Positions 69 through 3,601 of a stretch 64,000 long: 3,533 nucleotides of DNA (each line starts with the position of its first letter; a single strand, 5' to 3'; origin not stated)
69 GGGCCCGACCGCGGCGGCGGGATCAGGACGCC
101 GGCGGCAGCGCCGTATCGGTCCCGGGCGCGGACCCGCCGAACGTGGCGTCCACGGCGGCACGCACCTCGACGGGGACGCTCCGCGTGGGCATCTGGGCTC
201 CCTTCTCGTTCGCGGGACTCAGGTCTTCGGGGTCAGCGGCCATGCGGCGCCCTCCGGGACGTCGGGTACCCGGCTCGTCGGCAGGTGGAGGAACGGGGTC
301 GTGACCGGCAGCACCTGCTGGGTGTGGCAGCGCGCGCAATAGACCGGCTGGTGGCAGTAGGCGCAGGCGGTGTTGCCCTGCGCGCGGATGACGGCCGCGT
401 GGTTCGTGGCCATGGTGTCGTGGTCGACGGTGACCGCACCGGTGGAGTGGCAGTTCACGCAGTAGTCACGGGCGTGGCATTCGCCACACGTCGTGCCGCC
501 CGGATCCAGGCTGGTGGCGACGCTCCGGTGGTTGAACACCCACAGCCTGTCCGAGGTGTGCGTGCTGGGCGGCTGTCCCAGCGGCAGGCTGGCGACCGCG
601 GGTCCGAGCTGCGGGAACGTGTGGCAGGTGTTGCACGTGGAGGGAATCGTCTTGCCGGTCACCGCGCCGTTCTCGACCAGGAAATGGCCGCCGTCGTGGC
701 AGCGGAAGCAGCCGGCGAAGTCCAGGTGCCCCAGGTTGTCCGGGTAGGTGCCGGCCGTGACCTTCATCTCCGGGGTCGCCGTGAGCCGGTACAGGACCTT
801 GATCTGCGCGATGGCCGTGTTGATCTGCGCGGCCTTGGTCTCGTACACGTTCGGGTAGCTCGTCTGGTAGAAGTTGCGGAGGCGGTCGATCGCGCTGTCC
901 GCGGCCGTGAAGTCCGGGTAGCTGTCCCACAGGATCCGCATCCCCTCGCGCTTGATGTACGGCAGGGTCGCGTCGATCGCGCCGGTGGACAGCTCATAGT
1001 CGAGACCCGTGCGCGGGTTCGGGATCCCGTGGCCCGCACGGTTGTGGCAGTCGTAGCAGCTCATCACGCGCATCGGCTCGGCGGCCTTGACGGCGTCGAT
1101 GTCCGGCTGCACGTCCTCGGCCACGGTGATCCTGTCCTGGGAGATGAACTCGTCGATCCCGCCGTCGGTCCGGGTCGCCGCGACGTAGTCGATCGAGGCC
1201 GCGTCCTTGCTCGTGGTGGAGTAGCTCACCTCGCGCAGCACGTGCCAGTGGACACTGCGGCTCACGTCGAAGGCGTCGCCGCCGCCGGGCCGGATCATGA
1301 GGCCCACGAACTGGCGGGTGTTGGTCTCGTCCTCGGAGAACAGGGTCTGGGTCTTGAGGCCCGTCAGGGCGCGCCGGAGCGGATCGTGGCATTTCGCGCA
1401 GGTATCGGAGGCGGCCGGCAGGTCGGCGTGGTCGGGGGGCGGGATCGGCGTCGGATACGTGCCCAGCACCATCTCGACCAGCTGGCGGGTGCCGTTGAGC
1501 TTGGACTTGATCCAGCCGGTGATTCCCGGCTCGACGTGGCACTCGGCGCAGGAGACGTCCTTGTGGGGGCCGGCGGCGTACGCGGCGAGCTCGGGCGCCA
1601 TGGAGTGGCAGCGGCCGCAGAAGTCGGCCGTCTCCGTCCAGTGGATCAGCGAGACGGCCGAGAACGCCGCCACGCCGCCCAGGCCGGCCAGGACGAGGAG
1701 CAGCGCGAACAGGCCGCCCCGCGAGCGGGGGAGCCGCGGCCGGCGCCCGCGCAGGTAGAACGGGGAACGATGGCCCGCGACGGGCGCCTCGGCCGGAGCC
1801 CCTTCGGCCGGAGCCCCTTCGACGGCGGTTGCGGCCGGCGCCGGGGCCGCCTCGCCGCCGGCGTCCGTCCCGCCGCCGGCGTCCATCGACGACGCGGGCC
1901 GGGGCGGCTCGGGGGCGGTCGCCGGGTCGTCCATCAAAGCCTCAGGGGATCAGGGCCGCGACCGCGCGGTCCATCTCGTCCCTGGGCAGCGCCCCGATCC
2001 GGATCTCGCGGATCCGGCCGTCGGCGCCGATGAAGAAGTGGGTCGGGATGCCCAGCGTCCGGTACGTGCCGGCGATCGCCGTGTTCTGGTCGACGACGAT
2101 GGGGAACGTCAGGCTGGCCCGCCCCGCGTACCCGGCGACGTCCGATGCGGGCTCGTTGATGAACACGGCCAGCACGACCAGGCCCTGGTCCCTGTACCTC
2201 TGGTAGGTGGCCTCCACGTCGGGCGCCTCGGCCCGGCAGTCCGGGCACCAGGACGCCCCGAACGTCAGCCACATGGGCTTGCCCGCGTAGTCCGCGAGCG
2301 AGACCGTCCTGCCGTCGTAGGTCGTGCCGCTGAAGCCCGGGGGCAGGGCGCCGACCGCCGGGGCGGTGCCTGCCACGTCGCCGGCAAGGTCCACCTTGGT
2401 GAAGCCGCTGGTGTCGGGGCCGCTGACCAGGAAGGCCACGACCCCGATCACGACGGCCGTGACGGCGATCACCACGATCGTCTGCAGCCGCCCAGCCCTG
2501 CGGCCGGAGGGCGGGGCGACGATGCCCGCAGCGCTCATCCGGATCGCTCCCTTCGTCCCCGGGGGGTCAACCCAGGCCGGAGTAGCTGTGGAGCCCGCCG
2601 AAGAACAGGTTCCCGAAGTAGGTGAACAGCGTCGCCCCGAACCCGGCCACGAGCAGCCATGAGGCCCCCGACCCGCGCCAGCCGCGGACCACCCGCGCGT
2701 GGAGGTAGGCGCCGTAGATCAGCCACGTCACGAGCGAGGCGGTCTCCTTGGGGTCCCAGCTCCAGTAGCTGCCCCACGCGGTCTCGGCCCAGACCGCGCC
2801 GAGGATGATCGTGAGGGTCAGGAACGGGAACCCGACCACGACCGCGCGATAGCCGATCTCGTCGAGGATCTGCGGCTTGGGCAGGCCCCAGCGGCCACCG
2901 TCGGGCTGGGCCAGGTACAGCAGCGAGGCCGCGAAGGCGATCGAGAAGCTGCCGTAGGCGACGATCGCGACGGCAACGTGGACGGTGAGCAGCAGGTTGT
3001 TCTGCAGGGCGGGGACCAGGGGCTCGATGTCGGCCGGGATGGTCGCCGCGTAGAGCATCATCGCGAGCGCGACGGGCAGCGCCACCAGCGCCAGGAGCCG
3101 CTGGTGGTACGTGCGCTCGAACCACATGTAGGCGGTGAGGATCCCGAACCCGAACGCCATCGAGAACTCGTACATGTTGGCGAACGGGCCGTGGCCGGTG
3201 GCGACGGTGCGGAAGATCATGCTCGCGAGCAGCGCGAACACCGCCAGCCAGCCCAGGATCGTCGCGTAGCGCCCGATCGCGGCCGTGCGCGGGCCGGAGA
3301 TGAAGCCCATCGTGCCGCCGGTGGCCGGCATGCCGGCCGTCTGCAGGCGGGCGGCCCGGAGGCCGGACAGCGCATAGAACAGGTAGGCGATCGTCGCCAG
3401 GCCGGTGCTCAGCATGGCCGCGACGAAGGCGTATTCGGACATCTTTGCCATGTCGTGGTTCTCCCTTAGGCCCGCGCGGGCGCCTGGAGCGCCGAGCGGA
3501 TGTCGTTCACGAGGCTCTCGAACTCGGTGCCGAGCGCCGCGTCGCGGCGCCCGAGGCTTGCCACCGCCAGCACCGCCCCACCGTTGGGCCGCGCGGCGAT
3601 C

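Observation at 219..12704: Candidate extracellular electron-transfer/respiratory module: three multihaem cytochromes, orphan Rieske protein, NHL propeller and TPR anchors, with dedicated System II cytochrome c maturation genes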

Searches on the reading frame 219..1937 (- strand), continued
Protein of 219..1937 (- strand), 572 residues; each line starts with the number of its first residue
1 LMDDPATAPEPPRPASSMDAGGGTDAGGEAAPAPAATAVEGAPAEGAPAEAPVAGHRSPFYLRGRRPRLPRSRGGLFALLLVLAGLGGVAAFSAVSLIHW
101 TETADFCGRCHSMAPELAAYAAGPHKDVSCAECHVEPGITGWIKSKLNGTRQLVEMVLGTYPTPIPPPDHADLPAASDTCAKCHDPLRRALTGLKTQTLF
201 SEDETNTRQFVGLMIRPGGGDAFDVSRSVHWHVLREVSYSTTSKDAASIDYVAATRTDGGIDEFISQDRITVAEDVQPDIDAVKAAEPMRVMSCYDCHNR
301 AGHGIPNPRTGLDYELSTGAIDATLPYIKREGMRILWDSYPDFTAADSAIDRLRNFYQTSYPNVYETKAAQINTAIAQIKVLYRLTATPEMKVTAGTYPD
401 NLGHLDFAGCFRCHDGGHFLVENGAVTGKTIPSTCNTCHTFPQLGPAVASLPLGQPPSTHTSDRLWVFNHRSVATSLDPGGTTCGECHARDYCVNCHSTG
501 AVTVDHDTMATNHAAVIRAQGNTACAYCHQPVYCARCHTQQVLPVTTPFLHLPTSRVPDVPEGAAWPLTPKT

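Call 90: list_cluster_members(proteins=[P0252, P0254, P0257, P0262, P0270, P0277, P0280, P0288, P0302, P0295])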
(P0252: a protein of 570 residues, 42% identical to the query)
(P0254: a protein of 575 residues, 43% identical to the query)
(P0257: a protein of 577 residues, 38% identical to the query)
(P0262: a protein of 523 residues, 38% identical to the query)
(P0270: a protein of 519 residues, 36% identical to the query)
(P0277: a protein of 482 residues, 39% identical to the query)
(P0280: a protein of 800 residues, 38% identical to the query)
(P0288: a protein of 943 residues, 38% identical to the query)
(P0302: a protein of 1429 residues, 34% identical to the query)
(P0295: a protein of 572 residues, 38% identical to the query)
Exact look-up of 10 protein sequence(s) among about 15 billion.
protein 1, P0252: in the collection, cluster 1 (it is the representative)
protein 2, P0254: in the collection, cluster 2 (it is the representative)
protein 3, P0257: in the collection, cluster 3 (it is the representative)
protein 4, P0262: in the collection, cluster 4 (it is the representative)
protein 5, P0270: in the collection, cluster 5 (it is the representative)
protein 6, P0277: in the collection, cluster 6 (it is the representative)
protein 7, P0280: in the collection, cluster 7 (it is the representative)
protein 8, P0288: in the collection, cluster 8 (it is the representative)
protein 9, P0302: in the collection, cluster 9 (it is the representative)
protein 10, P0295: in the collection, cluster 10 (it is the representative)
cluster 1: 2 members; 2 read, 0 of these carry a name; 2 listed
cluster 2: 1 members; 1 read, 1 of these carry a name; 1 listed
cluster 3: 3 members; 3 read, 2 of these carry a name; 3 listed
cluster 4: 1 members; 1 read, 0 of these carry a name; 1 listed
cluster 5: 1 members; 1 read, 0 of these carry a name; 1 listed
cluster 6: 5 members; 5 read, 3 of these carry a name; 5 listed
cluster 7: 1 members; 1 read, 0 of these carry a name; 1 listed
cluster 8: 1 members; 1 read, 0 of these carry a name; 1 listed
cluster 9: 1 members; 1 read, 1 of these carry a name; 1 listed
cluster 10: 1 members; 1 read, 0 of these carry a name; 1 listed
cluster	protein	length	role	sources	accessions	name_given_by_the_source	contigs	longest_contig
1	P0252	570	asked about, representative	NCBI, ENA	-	-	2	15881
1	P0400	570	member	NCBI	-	-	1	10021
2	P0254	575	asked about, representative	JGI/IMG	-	hypothetical protein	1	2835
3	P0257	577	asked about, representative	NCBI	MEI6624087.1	MAG: NapC/NirT family cytochrome c, partial [Actinomycetes bacterium]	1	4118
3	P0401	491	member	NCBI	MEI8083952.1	MAG: NapC/NirT family cytochrome c, partial [Actinomycetes bacterium]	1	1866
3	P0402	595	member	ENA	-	-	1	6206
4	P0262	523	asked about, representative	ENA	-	-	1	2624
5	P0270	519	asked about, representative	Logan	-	-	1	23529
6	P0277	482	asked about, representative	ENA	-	-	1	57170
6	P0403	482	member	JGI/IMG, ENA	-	hypothetical protein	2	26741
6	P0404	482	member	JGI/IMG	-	NapC/NirT cytochrome c family, N-terminal region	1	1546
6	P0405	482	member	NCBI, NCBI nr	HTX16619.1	MAG TPA: NapC/NirT family cytochrome c [Candidatus Baltobacteraceae bacterium] | NapC/NirT family cytochrome c [Candidatus Baltobacteraceae bacterium]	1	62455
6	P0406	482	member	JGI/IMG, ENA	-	-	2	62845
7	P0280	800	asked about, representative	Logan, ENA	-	-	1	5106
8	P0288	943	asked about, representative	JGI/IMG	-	-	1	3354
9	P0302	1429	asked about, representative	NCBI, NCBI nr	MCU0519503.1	MAG: tetrathionate reductase family octaheme c-type cytochrome [Anaerolineae bacterium] | tetrathionate reductase family octaheme c-type cytochrome [Anaerolineae bacterium]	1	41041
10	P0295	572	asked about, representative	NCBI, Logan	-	-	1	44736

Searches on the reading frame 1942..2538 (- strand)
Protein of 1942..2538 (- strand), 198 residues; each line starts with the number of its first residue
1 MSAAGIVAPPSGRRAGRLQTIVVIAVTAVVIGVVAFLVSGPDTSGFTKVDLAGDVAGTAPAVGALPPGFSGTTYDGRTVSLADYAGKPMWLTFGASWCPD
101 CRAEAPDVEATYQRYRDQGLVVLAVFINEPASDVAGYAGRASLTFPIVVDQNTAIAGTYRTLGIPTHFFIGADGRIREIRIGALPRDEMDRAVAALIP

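Call 6: search_protein_families(library=pfam, proteins=[window:1942-2538:-], max_evalue=0.01)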
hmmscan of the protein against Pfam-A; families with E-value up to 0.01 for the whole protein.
window:1942-2538:- (198 aa): 8 families
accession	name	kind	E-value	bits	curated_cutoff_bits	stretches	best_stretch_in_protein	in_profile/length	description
PF00578.27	AhpC-TSA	-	1e-22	80.8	26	1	64-178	3-123/124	AhpC/TSA family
PF08534.16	Redoxin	-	6.3e-20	71.9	26.6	1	67-190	7-142/148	Redoxin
PF13905.12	Thioredoxin_8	-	1.6e-06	28.8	27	1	86-176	1-94/94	Thioredoxin-like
PF13098.12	Thioredoxin_2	-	6.6e-06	26.9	27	1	85-191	4-102/104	Thioredoxin-like domain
PF00085.26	Thioredoxin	-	9.8e-06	26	23.5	1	86-128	18-59/103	Thioredoxin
PF13899.12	Thioredoxin_7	-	0.00031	21.2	27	1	82-111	13-42/83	Thioredoxin-like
PF00255.25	GSHPx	-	0.00057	19.9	27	1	70-126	5-60/108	Glutathione peroxidase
PF02630.20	SCO1-SenC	-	0.0012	19.2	22.8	1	69-127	4-63/134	SCO1/SenC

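Call 13: find_encoding_contigs(protein=window:1942-2538:-, flank=10000, max_places=3)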
Protein window:1942-2538:- (198 aa): no gene with exactly this product is on record in the collection.

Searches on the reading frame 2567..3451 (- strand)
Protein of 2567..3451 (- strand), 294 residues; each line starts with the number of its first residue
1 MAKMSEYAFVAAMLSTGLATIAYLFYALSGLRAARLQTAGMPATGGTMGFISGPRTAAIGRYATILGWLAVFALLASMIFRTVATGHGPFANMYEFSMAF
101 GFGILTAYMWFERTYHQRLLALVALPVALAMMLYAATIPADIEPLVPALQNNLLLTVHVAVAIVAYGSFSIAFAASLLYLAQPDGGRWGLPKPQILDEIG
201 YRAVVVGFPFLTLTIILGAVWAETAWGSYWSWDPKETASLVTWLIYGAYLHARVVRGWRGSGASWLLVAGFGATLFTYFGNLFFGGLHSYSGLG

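Call 6: search_protein_families(library=pfam, proteins=[window:2567-3451:-], max_evalue=0.01)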
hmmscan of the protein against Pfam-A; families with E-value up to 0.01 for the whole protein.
window:2567-3451:- (294 aa): 1 family
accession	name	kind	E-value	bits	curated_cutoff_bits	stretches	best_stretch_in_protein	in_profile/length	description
PF01578.25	Cytochrom_C_asm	-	7.5e-46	156.9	29.9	1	94-288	5-212/212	Cytochrome C assembly protein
